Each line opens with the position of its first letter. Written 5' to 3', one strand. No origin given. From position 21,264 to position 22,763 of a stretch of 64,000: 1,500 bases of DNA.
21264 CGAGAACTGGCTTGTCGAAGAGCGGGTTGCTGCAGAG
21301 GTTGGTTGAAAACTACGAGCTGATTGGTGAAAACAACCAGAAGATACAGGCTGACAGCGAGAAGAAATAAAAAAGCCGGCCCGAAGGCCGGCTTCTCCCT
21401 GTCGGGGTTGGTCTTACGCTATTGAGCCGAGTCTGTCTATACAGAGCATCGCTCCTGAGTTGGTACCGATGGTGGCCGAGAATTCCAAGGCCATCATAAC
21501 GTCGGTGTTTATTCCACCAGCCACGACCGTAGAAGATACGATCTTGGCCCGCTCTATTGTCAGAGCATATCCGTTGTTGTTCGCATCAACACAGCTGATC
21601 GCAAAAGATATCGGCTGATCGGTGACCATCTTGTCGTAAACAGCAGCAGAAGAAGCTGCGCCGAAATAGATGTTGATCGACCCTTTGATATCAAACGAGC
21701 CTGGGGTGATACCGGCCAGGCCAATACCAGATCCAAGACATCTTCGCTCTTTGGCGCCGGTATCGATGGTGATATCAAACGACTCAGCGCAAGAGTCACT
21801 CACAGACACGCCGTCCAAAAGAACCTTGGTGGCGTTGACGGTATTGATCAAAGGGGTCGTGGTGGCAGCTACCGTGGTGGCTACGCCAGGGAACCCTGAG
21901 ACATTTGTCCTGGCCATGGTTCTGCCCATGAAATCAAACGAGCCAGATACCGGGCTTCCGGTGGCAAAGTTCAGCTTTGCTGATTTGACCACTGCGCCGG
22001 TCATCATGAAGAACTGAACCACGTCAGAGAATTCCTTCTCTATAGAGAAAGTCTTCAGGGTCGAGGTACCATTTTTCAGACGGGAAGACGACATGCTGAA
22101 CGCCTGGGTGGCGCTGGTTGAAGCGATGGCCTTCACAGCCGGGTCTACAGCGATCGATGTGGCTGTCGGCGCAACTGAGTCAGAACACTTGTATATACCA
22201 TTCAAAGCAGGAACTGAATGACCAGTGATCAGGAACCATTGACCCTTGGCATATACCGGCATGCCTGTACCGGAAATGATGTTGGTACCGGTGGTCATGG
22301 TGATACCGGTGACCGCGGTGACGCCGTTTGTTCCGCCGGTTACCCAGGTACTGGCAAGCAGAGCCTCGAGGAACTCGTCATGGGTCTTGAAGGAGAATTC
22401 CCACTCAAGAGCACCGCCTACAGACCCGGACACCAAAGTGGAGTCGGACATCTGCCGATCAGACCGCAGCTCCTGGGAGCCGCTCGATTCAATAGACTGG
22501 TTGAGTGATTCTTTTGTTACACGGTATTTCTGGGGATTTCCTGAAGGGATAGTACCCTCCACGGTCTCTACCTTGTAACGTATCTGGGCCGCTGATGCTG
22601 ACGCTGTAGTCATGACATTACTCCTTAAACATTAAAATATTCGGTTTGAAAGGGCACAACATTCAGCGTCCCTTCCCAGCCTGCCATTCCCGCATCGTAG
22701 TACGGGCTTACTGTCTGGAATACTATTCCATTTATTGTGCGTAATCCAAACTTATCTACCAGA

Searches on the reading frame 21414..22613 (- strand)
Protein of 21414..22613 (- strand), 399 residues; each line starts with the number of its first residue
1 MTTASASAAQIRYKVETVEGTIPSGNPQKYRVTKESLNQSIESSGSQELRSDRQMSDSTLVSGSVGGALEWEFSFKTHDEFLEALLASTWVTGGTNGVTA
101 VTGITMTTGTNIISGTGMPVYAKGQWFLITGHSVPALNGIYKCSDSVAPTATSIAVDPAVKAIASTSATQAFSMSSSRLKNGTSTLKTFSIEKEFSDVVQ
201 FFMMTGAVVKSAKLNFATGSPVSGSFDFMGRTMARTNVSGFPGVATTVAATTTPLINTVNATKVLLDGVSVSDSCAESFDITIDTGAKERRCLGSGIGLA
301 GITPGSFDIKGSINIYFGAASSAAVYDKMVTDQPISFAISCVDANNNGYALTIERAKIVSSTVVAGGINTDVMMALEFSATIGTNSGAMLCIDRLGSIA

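Call 26: search_protein_families(library=phrogs, proteins=[window:21414-22613:-], max_evalue=0.00001)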
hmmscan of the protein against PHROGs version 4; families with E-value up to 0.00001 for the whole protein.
window:21414-22613:- (399 aa): 2 families
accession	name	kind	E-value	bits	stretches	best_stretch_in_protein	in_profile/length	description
phrog_290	-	tail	4.2e-59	201.9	1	1-382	11-318/411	minor tail protein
phrog_18978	-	unknown function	6.4e-06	27.5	1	9-92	5-91/108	-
